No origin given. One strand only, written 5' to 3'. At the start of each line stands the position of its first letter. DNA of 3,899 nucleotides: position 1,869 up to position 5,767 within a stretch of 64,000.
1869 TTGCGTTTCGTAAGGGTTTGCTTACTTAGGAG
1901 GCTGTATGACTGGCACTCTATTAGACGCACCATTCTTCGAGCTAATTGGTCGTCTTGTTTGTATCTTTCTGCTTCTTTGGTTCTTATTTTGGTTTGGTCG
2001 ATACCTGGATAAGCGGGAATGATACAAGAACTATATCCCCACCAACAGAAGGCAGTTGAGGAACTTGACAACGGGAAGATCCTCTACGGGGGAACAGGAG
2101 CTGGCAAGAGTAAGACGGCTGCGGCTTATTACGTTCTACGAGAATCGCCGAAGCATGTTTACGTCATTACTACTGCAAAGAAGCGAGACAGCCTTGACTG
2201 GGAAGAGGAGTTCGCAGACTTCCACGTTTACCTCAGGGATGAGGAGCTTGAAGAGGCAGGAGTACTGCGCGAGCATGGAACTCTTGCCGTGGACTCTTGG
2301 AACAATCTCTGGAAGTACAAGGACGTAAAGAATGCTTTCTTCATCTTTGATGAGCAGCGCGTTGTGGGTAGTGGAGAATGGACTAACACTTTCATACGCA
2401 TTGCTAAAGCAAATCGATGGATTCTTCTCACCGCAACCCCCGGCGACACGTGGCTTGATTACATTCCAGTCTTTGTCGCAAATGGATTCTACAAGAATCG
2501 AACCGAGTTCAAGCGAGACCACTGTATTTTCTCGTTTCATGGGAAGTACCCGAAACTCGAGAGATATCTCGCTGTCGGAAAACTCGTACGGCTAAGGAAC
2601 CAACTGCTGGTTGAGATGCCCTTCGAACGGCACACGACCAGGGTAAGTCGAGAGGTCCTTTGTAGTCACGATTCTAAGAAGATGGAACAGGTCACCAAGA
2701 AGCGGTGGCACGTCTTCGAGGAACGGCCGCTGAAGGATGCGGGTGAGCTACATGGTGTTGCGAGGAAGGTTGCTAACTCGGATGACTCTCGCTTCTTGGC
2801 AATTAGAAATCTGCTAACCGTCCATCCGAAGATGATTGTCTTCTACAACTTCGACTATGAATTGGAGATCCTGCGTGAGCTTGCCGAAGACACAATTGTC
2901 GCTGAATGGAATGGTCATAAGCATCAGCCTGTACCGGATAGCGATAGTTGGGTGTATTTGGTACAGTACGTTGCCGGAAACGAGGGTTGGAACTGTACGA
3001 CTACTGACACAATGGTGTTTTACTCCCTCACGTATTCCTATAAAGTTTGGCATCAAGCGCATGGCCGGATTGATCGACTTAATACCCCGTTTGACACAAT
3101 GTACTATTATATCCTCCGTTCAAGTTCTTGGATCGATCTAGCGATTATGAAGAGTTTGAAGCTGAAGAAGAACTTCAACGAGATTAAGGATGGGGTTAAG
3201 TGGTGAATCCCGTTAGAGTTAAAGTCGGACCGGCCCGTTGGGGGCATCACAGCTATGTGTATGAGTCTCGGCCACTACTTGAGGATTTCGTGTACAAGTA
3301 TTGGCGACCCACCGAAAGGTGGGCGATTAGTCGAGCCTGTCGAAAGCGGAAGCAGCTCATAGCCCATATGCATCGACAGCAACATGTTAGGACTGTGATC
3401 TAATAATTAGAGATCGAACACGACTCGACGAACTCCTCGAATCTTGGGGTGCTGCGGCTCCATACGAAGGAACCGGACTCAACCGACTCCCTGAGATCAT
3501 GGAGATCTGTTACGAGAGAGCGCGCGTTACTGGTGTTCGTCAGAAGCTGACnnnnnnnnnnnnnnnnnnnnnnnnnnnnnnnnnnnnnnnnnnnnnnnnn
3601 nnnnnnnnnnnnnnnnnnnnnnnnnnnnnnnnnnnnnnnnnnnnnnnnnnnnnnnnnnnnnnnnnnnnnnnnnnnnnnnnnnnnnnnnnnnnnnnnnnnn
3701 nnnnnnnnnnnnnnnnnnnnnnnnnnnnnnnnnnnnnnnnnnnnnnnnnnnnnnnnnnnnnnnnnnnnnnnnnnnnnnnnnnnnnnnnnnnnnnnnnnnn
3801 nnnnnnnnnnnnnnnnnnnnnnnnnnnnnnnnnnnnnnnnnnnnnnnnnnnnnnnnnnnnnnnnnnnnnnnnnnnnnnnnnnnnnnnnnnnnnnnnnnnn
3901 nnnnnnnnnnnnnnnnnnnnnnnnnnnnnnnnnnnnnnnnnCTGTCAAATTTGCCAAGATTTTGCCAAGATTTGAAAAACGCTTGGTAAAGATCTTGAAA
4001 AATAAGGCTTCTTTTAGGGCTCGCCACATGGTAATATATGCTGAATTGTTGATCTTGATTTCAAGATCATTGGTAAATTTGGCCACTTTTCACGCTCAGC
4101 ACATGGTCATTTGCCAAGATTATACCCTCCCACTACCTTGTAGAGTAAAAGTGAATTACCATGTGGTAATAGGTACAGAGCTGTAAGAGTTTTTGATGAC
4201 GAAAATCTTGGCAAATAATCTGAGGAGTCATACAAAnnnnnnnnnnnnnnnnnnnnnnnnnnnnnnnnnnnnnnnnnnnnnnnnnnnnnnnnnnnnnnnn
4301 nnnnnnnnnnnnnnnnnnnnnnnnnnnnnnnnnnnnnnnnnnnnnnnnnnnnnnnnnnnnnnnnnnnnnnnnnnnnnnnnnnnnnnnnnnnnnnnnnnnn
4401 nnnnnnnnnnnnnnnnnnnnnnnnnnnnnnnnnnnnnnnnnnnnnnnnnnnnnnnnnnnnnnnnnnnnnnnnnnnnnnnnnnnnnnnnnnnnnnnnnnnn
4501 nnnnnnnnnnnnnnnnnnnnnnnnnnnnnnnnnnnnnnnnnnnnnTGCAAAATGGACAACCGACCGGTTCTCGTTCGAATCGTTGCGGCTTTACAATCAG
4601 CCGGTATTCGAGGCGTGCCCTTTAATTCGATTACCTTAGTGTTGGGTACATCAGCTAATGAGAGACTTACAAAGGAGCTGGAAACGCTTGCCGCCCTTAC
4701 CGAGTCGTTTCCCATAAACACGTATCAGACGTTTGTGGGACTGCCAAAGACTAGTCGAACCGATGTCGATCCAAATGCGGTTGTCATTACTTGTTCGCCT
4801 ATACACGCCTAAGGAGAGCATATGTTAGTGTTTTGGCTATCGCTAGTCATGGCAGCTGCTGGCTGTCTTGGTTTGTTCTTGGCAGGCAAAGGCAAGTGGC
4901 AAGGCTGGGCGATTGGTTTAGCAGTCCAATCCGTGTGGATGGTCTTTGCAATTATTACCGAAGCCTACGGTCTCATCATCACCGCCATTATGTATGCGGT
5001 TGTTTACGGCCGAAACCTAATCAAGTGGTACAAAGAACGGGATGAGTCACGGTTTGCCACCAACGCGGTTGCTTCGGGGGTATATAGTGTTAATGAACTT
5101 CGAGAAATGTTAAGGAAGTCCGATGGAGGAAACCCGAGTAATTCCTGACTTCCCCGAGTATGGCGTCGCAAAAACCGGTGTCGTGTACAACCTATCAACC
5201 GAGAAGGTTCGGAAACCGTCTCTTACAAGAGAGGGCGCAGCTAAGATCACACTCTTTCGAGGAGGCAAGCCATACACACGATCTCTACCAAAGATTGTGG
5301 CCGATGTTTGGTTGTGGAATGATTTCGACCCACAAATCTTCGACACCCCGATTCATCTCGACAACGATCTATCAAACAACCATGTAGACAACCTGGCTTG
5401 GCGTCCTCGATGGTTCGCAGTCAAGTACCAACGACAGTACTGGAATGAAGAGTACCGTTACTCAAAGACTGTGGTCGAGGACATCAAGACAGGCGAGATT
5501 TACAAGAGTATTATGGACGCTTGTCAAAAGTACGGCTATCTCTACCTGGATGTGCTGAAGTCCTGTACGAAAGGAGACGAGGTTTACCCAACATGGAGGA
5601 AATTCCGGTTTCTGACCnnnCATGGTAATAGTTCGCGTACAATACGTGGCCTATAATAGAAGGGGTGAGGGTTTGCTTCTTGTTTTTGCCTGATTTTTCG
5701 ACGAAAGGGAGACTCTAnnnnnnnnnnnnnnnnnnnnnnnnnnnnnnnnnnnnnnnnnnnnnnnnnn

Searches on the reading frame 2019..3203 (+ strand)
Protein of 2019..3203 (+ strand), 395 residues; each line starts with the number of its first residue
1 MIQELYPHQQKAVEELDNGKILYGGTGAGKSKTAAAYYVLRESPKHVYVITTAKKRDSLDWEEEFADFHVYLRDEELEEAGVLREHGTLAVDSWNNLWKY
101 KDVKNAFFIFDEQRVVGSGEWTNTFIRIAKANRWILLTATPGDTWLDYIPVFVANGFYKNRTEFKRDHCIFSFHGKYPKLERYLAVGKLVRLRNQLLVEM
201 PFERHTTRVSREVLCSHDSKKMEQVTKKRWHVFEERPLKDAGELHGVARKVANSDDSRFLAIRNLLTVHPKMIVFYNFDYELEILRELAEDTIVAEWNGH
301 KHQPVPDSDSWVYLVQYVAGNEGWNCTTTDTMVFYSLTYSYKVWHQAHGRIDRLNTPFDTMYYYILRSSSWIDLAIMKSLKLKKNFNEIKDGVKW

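Call 17: search_protein_families(library=phrogs, proteins=[window:2019-3203:+], max_evalue=0.001)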
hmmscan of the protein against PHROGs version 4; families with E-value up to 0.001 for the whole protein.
window:2019-3203:+ (395 aa): 2 families
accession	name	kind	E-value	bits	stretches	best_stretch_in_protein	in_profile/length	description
phrog_62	-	DNA, RNA and nucleotide metabolism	1.2e-58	199.7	1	3-388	695-1130/1881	DNA helicase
phrog_16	-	DNA, RNA and nucleotide metabolism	7.7e-07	28.7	1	4-143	272-418/986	DNA helicase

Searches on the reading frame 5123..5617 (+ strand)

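Call 17: search_protein_families(library=phrogs, proteins=[window:5123-5617:+], max_evalue=0.001)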
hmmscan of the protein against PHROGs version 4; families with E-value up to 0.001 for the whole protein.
window:5123-5617:+ (165 aa): 3 families
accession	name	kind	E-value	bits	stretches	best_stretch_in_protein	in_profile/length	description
phrog_959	-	DNA, RNA and nucleotide metabolism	8.2e-12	46.1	1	2-102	6-105/138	HNH endonuclease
phrog_59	-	DNA, RNA and nucleotide metabolism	5.1e-10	40.3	1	1-138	137-257/423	HNH endonuclease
phrog_6086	-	DNA, RNA and nucleotide metabolism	2.9e-05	25.3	1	1-101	2-85/147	HNH endonuclease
